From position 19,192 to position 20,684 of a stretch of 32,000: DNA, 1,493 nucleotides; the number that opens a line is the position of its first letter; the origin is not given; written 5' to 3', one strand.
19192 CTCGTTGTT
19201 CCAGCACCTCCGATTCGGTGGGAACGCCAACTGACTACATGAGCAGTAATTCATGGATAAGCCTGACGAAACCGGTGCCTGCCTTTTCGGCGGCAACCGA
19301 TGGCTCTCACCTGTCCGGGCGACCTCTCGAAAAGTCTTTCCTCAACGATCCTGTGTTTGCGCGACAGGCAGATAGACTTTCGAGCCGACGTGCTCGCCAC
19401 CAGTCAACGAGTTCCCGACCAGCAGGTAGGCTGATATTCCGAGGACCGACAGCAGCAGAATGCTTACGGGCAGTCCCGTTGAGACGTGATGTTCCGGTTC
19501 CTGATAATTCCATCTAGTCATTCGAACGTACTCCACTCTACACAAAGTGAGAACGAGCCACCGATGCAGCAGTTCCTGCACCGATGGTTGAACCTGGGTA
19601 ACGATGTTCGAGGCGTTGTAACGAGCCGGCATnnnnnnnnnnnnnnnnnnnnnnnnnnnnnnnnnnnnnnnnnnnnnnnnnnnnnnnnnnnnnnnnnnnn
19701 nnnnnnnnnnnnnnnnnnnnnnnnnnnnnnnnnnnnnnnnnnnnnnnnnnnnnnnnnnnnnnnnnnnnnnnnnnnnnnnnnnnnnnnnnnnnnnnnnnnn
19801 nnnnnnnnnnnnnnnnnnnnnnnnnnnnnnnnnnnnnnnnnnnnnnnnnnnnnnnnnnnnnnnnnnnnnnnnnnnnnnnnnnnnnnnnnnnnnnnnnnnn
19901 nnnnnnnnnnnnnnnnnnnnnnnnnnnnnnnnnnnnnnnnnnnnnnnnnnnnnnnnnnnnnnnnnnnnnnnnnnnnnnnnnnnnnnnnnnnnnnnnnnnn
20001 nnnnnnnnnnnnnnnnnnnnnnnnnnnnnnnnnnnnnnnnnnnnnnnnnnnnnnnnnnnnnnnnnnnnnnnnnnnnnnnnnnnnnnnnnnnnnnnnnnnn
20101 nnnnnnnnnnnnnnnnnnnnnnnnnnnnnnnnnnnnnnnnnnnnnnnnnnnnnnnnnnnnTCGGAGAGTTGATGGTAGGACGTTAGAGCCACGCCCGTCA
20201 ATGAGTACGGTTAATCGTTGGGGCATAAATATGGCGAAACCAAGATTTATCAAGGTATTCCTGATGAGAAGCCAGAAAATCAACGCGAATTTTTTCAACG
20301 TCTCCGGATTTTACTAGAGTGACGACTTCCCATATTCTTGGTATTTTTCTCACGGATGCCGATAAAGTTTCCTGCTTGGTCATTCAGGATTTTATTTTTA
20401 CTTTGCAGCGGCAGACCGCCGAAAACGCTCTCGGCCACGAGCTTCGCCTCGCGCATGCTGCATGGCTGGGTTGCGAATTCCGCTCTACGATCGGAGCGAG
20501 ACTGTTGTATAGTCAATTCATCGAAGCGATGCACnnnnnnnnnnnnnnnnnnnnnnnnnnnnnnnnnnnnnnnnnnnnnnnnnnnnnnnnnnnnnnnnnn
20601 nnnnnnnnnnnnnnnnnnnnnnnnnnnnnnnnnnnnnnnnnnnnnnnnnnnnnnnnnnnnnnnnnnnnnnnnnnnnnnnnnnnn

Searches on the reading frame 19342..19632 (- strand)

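Call 73: search_protein_families(library=pfam, proteins=[window:19342-19632:-], max_evalue=1)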
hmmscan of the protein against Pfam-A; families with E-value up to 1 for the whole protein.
window:19342-19632:- (96 aa): 1 family
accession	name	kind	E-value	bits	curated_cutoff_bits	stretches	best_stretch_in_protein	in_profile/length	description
PF13396.11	PLDc_N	-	0.16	12.4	23.3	1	58-73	26-41/42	Phospholipase_D-nuclease N-terminal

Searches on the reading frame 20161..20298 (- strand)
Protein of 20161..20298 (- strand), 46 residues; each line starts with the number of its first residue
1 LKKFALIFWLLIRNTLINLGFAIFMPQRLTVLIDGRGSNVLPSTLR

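Call 60: search_protein_families(library=pfam, proteins=[window:20161-20298:-], max_evalue=10)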
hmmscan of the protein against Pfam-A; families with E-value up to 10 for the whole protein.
seq(46 aa): 0 families

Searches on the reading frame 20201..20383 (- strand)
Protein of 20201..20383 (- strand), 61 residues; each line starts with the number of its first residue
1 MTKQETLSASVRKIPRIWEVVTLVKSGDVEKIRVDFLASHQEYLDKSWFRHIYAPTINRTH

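Call 8: search_protein_families(library=pfam, proteins=[window:20201-20383:-], max_evalue=10)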
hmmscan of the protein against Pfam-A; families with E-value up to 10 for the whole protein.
seq(61 aa): 0 families

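Call 9: search_protein_families(library=ncbifam, proteins=[window:20201-20383:-], max_evalue=10)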
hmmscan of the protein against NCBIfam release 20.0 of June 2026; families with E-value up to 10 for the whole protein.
seq(61 aa): 0 families

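Call 75: search_protein_families(library=phrogs, proteins=[window:20201-20383:-], max_evalue=10)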
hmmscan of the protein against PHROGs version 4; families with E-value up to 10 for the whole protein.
seq(61 aa): 2 families
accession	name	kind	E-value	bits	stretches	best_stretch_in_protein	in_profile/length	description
phrog_36181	-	unknown function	0.24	11.6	1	26-56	25-55/296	-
phrog_11486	-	unknown function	0.26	11.9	1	12-46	114-148/243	-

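Call 76: search_protein_families(library=padloc, proteins=[window:20201-20383:-], max_evalue=10)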
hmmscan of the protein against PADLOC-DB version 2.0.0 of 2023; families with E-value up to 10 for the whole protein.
seq(61 aa): 0 families

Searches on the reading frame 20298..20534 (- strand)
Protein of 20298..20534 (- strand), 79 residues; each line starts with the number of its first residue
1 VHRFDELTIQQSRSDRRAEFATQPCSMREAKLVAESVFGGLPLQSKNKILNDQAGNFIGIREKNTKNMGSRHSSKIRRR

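Call 8: search_protein_families(library=pfam, proteins=[window:20298-20534:-], max_evalue=10)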
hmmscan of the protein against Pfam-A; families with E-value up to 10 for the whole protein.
seq(79 aa): 0 families

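Call 9: search_protein_families(library=ncbifam, proteins=[window:20298-20534:-], max_evalue=10)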
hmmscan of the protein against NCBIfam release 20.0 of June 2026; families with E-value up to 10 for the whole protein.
seq(79 aa): 2 families
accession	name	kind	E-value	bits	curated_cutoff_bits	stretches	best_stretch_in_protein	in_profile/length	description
NF008089.0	PRK10829.1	equivalog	0.12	11.3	516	1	8-72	127-190/375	ribonuclease D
NF041716.1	HxA_phane_GNAT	equivalog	0.15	11.9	250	1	22-62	31-69/152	cyclophane-containing RiPP N-acetyltransferase HaaN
